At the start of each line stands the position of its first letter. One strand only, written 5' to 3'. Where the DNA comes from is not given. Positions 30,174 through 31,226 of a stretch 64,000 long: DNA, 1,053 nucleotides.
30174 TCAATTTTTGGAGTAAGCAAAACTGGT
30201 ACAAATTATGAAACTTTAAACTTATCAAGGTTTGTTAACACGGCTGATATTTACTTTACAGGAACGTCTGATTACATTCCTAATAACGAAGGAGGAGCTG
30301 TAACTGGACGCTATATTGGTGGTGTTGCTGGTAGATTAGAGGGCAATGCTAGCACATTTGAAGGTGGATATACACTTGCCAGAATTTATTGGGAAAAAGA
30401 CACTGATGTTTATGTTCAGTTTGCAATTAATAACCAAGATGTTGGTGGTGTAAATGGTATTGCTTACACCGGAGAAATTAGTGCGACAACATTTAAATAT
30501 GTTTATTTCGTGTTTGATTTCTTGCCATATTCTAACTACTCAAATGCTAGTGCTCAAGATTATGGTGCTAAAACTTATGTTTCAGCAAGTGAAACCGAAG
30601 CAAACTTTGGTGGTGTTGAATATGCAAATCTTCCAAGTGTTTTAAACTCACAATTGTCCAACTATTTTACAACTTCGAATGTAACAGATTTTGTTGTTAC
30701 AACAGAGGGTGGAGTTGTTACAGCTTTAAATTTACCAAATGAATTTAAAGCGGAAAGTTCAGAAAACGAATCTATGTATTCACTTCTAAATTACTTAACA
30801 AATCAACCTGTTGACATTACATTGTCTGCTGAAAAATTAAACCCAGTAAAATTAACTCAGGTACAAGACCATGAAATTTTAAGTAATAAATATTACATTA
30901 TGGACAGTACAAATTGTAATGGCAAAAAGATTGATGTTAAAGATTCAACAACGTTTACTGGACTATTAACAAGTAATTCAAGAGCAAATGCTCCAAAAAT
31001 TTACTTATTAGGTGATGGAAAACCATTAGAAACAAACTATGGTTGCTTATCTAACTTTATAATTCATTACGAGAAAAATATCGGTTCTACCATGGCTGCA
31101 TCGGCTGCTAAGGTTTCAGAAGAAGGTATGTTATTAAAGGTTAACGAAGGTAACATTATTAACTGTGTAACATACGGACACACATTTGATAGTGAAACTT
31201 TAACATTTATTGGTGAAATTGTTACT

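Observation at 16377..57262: Two adjacent giant surface-lipoprotein genes (5,956 and ~7,548 codons) fill 63% of the window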

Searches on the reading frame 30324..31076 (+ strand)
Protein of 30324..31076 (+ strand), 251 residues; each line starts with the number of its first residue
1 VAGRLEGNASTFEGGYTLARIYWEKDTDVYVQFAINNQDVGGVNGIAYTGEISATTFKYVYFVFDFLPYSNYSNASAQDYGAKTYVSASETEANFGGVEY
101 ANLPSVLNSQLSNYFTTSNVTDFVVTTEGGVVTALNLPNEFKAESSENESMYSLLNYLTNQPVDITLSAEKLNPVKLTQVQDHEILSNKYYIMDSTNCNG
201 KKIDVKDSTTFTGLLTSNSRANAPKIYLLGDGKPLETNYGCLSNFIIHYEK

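Call 88: search_protein_families(library=pfam, proteins=[window:30324-31076:+], max_evalue=5)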
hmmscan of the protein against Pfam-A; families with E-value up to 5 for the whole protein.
window:30324-31076:+ (251 aa): 1 family
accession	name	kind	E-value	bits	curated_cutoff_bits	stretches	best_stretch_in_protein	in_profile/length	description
PF14725.11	DUF4466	-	0.47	10.5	25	1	3-63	51-113/307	Domain of unknown function (DUF4466)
